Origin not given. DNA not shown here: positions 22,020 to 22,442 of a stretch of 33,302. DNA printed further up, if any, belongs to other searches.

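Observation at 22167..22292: Orphan 41-aa secreted peptide with three vicinal Cys pairs (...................)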

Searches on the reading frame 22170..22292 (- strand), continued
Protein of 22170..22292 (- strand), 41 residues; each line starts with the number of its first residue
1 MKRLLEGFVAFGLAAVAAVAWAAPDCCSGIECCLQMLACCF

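Call 63: find_encoding_contigs(protein=P0017, flank=8000, max_places=2)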
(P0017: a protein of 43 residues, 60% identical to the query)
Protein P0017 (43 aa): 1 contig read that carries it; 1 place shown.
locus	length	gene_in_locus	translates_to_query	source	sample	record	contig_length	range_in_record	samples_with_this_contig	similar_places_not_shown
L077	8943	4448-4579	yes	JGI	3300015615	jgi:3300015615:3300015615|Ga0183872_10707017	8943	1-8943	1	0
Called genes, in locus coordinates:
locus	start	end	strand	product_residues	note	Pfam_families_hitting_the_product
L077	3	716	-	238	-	?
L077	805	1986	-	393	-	PF07690:MFS_1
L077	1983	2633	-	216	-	PF00230:MIP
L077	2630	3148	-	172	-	PF01451:LMWPc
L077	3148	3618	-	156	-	PF00903:Glyoxalase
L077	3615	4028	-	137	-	PF12840:HTH_20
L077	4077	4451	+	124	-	-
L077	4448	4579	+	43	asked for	-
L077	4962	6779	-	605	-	PF00270:DEAD, PF00271:Helicase_C, PF16124:RecQ_Zn_bind, PF09382:RQC, PF00570:HRDC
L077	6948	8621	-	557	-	PF02776:TPP_enzyme_N, PF00205:TPP_enzyme_M, PF02775:TPP_enzyme_C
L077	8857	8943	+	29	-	?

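Call 65: search_protein_families(library=pfam, proteins=[L054:1-693:+, L054:739-1224:-, L054:3081-4301:-, L058:2520-3473:-, L058:3467-4402:+, L058:4931-5941:-, L058:6475-9066:+, L068:3-845:+, L068:940-1560:+, L068:2717-3334:-], max_evalue=0.0001)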
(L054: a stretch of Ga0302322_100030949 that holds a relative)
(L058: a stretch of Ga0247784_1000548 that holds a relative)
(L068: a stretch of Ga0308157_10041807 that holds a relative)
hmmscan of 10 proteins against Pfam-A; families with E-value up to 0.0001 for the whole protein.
L054:1-693:+ (231 aa): 1 family
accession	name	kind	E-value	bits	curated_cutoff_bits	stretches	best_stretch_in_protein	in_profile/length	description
PF07298.16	NnrU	-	7.8e-09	35.9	24.7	1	43-200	6-132/188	NnrU protein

L054:739-1224:- (162 aa): 0 families

L054:3081-4301:- (407 aa): 2 families
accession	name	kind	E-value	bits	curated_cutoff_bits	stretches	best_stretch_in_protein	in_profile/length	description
PF00561.26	Abhydrolase_1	-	7e-14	52.5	25.8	1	121-279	1-138/245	alpha/beta hydrolase fold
PF12697.13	Abhydrolase_6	-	1e-06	30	26.3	1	123-376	1-195/217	Alpha/beta hydrolase family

L058:2520-3473:- (318 aa): 3 families
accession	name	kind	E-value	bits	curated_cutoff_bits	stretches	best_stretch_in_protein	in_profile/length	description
PF13460.12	NAD_binding_10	-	1e-16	61.8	27.2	1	39-221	1-181/184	NAD(P)H-binding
PF05368.20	NmrA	-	1.2e-14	55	27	1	36-267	6-249/298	NmrA-like family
PF01370.27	Epimerase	-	3.3e-06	27.1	20.9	1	37-101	3-69/240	NAD dependent epimerase/dehydratase family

L058:3467-4402:+ (312 aa): 2 families
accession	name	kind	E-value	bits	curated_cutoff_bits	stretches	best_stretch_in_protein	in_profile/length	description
PF03466.25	LysR_substrate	-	6.8e-39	133.8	28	1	100-306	2-208/209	LysR substrate binding domain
PF00126.33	HTH_1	-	3e-20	72.4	26.6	1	21-75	6-60/60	Bacterial regulatory helix-turn-helix protein, lysR family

L058:4931-5941:- (337 aa): 1 family
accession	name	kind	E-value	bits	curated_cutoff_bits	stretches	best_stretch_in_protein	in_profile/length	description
PF01613.24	Flavin_Reduct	-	3.4e-27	95.9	27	1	153-292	4-136/153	Flavin reductase like domain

L058:6475-9066:+ (864 aa): 3 families
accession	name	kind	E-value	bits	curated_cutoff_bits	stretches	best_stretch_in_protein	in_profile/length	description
PF00486.34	Trans_reg_C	-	2.2e-16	60.2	26.2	1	39-109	1-77/77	Transcriptional regulatory protein, C terminal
PF13401.12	AAA_22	-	1.2e-08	35.7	27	1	167-265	7-109/130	AAA domain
PF13191.12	AAA_16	-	2.3e-05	25.4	32.6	1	148-274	2-166/167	AAA ATPase domain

L068:3-845:+ (281 aa): 0 families

L068:940-1560:+ (207 aa): 3 families
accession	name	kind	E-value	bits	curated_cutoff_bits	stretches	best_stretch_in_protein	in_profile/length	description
PF13376.11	OmdA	-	3.2e-19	69.1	25.6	1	138-197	1-60/60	Bacteriocin-protection, YdeI or OmpD-Associated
PF08818.16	DUF1801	-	1.3e-17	64.4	27.2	1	26-118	2-85/85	Domain of unknown function (DU1801)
PF18899.5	DUF5655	-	8.3e-13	48.8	24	1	15-121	2-109/109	Domain of unknown function (DUF5655)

L068:2717-3334:- (206 aa): 1 family
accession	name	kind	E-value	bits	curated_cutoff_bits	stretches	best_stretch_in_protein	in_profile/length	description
PF20329.3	DUF6624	-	6.5e-21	75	27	1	29-188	3-160/173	Family of unknown function (DUF6624)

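Call 66: search_protein_families(library=pfam, proteins=[L060:1239-4118:+, L060:4741-5430:-, L060:6978-7694:+, L060:7621-8385:+, L069:2-865:+, L069:1402-2577:-, L069:2503-3489:+, L070:715-2733:-, L070:3067-3699:-, L070:4058-5767:+], max_evalue=0.0001)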
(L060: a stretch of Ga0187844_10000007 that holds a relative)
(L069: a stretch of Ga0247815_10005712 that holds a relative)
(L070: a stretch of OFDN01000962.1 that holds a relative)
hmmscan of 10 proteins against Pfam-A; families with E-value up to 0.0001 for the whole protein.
L060:1239-4118:+ (960 aa): 4 families
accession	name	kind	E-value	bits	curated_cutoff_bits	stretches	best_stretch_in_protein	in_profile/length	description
PF13646.12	HEAT_2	-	5.4e-24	84.7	27.7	2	653-724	2-71/88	HEAT repeats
PF02985.28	HEAT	-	5.3e-16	57.7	23.5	0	685-712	2-29/31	HEAT repeat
PF13513.12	HEAT_EZ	-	1.1e-10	42.2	27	0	650-677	28-55/55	HEAT-like repeat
PF00514.29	Arm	-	1e-06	29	20.6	0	353-379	12-38/41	Armadillo/beta-catenin-like repeat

L060:4741-5430:- (230 aa): 8 families
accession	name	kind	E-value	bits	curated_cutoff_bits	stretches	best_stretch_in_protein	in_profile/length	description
PF13649.12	Methyltransf_25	-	2.9e-15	57.2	27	1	70-162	2-97/97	Methyltransferase domain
PF08241.18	Methyltransf_11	-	1.5e-11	45.2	21.2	1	70-164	1-93/95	Methyltransferase domain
PF03848.20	TehB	-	2e-11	44.1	20.4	1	59-203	24-167/193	Tellurite resistance protein TehB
PF08242.18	Methyltransf_12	-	7.1e-11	43.1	30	1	70-163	1-97/98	Methyltransferase domain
PF05175.20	MTS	-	3.3e-08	33.8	23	1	64-134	29-103/170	Methyltransferase small domain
PF13847.12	Methyltransf_31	-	4.1e-07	30.2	27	1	67-143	5-88/145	Methyltransferase domain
PF13489.12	Methyltransf_23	-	4.2e-07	30.3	27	1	64-200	21-133/164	Methyltransferase domain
PF02353.26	CMAS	-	7.2e-05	22.7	27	1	68-167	65-165/273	Mycolic acid cyclopropane synthetase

L060:6978-7694:+ (239 aa): 1 family
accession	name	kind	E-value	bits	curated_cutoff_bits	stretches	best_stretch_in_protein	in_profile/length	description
PF00230.25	MIP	-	7.6e-27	95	25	1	18-165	6-157/222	Major intrinsic protein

L060:7621-8385:+ (255 aa): 1 family
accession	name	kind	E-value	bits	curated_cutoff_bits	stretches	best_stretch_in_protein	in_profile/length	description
PF03358.20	FMN_red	-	3.5e-27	95.3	24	1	50-194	1-151/152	NADPH-dependent FMN reductase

L069:2-865:+ (288 aa): 5 families
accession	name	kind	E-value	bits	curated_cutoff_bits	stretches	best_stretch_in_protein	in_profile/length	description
PF01738.24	DLH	-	2.6e-49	168.2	21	1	78-285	2-215/217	Dienelactone hydrolase family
PF23678.1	YqhI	-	6.8e-15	54.5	27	1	1-29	7-35/36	YqhI-like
PF08840.17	BAAT_C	-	7.9e-08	33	20.9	1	157-217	7-68/210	BAAT / Acyl-CoA thioester hydrolase C terminal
PF00326.27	Peptidase_S9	-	6.5e-07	29.5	22.6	0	207-276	134-205/213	Prolyl oligopeptidase family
PF02129.25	Peptidase_S15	-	4e-06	27.2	23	1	154-203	78-128/262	X-Pro dipeptidyl-peptidase (S15 family)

L069:1402-2577:- (392 aa): 5 families
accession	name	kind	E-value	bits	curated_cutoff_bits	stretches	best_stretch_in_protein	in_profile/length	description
PF00561.26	Abhydrolase_1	-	1.8e-33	116.6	25.8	1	140-374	2-240/245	alpha/beta hydrolase fold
PF12146.15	Hydrolase_4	-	6.4e-22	78.5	27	2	140-241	6-109/239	Serine aminopeptidase, S33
PF12697.13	Abhydrolase_6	-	1.8e-17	65.2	26.3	1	141-383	1-215/217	Alpha/beta hydrolase family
PF00326.27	Peptidase_S9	-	3.5e-08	33.6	22.6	1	277-391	93-207/213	Prolyl oligopeptidase family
PF12695.13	Abhydrolase_5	-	1.2e-05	25.6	27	0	325-372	93-140/164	Alpha/beta hydrolase family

L069:2503-3489:+ (329 aa): 2 families
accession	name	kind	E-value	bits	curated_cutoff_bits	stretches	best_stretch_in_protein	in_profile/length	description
PF03466.25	LysR_substrate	-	8.8e-23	81.2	28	1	123-313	3-206/209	LysR substrate binding domain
PF00126.33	HTH_1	-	1.1e-14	54.5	26.6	1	38-97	1-60/60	Bacterial regulatory helix-turn-helix protein, lysR family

L070:715-2733:- (673 aa): 4 families
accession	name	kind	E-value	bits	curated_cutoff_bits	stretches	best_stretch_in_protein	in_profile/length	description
PF02518.31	HATPase_c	-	1.9e-23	83.5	26.4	1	558-669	1-110/111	Histidine kinase-, DNA gyrase B-, and HSP90-like ATPase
PF02743.24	dCache_1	-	3.2e-08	33.9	45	1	140-335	50-239/240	Cache domain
PF00672.30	HAMP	-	1.4e-07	32.1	25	1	370-423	1-53/53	HAMP domain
PF00512.31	HisKA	-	3.4e-07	30.7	26.9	1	454-519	3-65/66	His Kinase A (phospho-acceptor) domain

L070:3067-3699:- (211 aa): 1 family
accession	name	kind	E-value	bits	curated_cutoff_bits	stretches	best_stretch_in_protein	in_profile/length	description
PF01814.28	Hemerythrin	-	2.7e-15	57.4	25.3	1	54-173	2-126/127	Hemerythrin HHE cation binding domain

L070:4058-5767:+ (570 aa): 2 families
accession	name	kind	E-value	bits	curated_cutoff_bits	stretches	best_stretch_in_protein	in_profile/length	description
PF13449.12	Phytase-like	-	7e-56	190.6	27.6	1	159-510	1-284/284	Esterase-like activity of phytase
PF07589.16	PEP-CTERM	-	4.7e-07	30.1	20.7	1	539-565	1-24/24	PEP-CTERM motif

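Call 70: search_solved_structures(query=A2, max_evalue=10)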
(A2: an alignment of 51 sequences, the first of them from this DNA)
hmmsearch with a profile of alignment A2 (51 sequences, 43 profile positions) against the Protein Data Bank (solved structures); distinct sequences matched with E-value up to 10: 3.
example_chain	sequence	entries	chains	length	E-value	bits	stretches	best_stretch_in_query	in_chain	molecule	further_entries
2n8f_A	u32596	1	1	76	1.5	12.2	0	26-34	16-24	spider toxin pi-hexatoxin-Hi1a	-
6ly5_G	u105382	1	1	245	8.8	9.7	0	8-26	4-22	FCPI-4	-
6l4t_8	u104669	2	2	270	9.6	9.6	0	6-26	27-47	Fucoxanthin chlorophyll a/c-binding protein Lhcr4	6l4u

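Call 74: find_encoding_contigs(protein=P0040, flank=6000, max_places=2)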
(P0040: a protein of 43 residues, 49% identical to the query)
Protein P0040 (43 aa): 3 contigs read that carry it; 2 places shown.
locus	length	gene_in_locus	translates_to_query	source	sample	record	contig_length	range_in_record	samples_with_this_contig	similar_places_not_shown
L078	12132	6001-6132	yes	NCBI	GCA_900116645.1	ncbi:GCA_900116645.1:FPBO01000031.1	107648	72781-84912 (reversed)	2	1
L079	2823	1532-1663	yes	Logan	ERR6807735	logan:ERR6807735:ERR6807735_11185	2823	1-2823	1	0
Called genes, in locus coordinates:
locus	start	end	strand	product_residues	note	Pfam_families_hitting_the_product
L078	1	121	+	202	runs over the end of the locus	PF00355:Rieske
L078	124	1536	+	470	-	PF00033:Cytochrome_B, PF13631:Cytochrom_B_N_2, PF00032:Cytochrom_B_C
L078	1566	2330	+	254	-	PF02167:Cytochrom_C1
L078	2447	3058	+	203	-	PF02798:GST_N, PF13417:GST_N_3, PF22441:CLIC-like_N, PF13409:GST_N_2, PF00043:GST_C (weak), PF13410:GST_C_2 (weak)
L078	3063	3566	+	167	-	PF04386:SspB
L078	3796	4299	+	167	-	PF13274:SocA_Panacea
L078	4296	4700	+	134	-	-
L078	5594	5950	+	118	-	-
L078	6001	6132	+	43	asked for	-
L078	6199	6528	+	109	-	PF07883:Cupin_2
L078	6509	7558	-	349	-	PF01210:NAD_Gly3P_dh_N, PF07479:NAD_Gly3P_dh_C, PF20618:GPD_NAD_C_bact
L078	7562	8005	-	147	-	PF06347:SH3_4, PF08239:SH3_3 (weak), PF18348:SH3_16 (faint), PF06347:SH3_4, PF08239:SH3_3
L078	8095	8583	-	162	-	PF02556:SecB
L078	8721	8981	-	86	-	PF00462:Glutaredoxin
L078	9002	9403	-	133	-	PF00581:Rhodanese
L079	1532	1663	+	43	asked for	-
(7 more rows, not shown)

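Call 75: find_encoding_contigs(protein=P0008, flank=6000, max_places=2)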
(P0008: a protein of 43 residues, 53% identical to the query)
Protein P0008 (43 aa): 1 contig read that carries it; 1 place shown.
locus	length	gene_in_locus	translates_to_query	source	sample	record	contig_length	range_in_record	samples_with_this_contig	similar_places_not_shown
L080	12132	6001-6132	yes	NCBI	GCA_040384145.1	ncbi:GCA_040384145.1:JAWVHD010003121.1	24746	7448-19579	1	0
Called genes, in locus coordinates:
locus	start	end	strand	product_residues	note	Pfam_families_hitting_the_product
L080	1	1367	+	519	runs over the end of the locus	-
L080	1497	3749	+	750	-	PF11412:DsbD_N, PF02683:DsbD_TM, PF13899:Thioredoxin_7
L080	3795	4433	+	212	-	-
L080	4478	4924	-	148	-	PF13411:MerR_1, PF00376:MerR, PF09278:MerR-DNA-bind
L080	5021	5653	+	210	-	PF01545:Cation_efflux (weak)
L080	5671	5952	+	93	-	-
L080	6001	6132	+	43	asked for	-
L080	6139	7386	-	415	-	PF07690:MFS_1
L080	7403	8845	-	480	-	PF01266:DAO (weak), PF07992:Pyr_redox_2 (weak), PF13450:NAD_binding_8, PF13738:Pyr_redox_3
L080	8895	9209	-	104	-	PF12840:HTH_20, PF01022:HTH_5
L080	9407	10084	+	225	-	PF00440:TetR_N, PF16859:TetR_C_11, PF14246:TetR_C_7 (weak)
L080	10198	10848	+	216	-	PF01135:PCMT, PF00398:RrnaAD (weak), PF13489:Methyltransf_23, PF12847:Methyltransf_18 (weak), PF13847:Methyltransf_31, PF13649:Methyltransf_25, PF08241:Methyltransf_11, PF08242:Methyltransf_12, +1 more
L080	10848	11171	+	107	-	PF00581:Rhodanese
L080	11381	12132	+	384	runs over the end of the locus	PF02321:OEP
